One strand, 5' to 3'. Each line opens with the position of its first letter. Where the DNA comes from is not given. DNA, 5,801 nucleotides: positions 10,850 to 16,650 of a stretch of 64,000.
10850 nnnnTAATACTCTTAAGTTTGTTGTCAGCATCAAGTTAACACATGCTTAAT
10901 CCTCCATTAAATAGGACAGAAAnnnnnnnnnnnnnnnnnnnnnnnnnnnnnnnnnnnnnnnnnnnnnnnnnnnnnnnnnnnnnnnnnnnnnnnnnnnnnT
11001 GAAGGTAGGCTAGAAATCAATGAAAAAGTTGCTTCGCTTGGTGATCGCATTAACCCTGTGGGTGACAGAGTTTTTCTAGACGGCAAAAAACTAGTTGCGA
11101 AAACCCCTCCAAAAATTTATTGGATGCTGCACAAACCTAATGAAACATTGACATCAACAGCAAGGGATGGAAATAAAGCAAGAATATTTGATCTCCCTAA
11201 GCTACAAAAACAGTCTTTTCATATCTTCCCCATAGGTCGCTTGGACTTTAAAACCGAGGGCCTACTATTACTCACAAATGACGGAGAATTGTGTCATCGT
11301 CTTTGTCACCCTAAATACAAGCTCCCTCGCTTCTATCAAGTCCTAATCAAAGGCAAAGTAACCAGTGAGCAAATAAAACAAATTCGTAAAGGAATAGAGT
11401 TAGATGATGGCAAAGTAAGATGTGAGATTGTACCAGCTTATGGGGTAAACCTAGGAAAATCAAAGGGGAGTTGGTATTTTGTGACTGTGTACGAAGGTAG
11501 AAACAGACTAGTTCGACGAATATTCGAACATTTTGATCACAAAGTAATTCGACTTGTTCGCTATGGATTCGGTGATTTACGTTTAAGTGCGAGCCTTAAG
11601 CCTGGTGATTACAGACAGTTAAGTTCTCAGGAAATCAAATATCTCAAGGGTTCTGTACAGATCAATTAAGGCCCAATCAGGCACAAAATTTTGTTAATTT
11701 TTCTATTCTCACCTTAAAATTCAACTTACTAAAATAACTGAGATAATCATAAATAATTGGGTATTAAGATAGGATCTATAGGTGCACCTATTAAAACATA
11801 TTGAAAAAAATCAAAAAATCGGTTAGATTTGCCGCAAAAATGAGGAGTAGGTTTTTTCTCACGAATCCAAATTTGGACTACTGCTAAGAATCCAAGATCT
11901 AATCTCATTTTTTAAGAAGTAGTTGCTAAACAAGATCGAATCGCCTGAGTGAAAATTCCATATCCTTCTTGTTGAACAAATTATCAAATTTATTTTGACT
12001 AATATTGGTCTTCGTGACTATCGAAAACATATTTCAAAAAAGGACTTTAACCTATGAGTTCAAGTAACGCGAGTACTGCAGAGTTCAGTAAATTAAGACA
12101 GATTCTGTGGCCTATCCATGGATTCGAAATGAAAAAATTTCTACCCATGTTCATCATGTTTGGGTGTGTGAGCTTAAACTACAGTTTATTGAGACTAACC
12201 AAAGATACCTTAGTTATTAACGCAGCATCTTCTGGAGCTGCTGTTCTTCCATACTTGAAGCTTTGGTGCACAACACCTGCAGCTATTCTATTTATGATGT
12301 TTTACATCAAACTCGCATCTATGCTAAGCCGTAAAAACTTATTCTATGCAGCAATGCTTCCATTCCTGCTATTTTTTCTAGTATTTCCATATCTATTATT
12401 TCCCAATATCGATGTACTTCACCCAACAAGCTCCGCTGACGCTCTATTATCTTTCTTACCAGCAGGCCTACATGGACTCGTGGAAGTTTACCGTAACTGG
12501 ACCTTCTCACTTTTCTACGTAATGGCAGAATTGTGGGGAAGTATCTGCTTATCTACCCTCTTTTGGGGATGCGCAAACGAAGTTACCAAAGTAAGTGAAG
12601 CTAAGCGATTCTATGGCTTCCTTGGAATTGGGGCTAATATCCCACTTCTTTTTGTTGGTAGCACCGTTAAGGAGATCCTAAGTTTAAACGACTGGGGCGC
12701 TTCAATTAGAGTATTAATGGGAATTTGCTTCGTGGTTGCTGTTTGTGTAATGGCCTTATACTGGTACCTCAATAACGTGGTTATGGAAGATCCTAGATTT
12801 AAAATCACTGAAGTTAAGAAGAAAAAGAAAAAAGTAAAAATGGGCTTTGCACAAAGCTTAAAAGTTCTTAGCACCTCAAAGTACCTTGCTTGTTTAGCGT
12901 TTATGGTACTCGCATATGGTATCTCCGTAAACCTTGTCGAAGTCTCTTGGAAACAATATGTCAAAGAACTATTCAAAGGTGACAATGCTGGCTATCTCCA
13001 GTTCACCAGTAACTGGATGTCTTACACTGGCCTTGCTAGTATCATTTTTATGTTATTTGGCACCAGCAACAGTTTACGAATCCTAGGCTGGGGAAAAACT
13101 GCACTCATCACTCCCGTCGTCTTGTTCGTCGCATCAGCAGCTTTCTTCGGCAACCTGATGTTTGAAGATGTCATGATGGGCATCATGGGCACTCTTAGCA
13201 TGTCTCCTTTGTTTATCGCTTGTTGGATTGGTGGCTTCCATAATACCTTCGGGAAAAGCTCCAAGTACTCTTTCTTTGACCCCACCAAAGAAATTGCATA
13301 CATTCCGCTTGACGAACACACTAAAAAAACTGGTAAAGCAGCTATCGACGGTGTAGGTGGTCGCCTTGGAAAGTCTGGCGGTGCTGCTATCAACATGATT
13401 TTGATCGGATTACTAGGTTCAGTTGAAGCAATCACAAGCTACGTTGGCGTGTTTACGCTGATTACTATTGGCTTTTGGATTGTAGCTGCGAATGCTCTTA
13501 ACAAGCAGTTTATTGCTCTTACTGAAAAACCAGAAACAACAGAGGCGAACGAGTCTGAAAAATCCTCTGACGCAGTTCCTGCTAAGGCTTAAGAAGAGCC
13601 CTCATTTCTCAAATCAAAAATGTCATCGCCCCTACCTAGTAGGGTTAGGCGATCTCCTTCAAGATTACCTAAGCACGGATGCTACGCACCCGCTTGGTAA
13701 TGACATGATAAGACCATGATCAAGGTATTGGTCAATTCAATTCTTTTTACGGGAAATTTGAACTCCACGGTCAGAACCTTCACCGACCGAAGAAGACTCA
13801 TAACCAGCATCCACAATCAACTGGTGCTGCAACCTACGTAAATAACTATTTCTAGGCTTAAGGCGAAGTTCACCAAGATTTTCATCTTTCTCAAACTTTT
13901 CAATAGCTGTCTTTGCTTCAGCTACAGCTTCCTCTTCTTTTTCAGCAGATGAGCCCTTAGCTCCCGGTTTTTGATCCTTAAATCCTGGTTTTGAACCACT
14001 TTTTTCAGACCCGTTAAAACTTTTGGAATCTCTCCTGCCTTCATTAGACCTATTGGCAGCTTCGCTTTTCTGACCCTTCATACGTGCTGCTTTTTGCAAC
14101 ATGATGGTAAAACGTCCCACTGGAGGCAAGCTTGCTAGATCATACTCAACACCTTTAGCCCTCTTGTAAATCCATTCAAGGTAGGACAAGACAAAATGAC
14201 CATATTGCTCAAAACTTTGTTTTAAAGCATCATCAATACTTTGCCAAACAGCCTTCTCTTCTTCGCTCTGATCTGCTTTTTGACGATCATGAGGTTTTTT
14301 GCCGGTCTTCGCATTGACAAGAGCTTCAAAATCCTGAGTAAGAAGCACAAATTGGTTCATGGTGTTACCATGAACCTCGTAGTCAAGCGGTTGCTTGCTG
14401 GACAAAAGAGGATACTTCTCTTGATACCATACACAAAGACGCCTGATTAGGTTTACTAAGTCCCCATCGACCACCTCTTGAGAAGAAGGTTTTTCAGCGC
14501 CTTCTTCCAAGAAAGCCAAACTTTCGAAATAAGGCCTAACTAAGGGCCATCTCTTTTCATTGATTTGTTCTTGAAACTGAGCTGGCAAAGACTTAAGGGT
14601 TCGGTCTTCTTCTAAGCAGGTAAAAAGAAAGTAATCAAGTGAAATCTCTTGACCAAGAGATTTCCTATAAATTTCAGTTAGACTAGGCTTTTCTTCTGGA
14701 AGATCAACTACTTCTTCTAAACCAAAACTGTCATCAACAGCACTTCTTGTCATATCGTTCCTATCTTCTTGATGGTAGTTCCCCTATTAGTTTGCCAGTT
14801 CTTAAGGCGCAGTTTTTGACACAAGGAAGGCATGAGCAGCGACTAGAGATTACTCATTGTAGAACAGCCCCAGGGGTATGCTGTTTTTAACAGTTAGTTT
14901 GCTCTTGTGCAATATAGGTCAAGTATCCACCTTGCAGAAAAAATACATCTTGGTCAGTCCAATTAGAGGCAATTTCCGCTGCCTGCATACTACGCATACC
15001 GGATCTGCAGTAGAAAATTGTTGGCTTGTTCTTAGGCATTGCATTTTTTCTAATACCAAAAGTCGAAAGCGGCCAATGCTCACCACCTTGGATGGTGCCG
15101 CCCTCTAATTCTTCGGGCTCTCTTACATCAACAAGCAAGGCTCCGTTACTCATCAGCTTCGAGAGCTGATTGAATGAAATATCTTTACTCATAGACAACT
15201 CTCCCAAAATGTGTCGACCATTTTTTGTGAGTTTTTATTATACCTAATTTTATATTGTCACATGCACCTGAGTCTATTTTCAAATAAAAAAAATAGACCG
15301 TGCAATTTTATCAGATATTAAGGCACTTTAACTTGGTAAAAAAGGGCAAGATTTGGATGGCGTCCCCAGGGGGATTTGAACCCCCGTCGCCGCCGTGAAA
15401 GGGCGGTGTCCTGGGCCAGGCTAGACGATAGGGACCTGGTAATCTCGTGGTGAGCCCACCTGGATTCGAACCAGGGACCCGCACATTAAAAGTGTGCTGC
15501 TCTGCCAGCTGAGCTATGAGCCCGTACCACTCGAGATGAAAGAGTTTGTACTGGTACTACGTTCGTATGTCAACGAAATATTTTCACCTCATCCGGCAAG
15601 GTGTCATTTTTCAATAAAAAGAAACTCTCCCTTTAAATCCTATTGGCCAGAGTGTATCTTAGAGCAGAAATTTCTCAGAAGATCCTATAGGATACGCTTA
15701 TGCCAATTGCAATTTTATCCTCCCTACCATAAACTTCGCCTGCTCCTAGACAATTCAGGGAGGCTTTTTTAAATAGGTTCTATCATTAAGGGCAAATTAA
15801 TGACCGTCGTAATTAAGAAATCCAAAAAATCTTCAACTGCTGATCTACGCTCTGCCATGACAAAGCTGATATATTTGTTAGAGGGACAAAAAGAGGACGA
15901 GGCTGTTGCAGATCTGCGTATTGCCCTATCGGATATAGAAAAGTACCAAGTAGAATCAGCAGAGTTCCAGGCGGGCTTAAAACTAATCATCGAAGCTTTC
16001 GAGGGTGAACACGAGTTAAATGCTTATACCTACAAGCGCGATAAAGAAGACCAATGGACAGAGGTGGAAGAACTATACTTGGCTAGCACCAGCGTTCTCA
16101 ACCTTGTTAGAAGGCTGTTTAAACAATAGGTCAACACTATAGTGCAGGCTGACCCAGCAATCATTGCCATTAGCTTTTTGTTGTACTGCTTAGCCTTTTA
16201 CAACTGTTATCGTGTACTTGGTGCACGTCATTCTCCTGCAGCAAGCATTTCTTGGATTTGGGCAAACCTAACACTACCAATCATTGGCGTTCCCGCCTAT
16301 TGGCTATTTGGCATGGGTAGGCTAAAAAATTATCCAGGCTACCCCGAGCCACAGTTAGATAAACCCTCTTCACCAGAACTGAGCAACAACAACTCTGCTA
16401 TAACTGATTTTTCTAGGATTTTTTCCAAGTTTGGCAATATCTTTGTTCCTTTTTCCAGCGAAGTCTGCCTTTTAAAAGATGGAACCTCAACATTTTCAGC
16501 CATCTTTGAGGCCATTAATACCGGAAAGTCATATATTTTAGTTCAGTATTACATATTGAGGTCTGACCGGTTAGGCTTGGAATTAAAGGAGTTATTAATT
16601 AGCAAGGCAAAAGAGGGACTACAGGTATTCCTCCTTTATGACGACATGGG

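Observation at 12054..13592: ATP/ADP translocase (NTT/Tlc) homologue in a genome that still looks motile and respiratory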

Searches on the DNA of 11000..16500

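Call 42: search_rna_families(source=window, start=11000, end=16500, threshold=evalue, max_evalue=1)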
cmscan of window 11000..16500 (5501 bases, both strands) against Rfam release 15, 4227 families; matches with E-value up to 1: 5.
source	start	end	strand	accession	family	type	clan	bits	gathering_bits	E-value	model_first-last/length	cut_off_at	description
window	15451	15523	-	RF00005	tRNA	Gene; tRNA;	CL00001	65.8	29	4e-13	1-71/71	no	tRNA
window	15361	15435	-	RF00005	tRNA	Gene; tRNA;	CL00001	56.7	29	1.2e-10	1-71/71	no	tRNA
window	15349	15424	-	RF00233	Tymo_tRNA-like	Cis-reg;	-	30.3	40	0.002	1-84/84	no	Tymovirus/Pomovirus/Furovirus tRNA-like 3' UTR element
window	15450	15523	+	RF04354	Plastid-ycf2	Cis-reg;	-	27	65.7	0.02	1-75/75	no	Plastid-ycf2 5UTR RNA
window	15362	15478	-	RF01684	mascRNA-menRNA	Gene;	-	23.2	42.5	0.25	1-56/56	no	MALAT1-associated small cytoplasmic RNA/MEN beta RNA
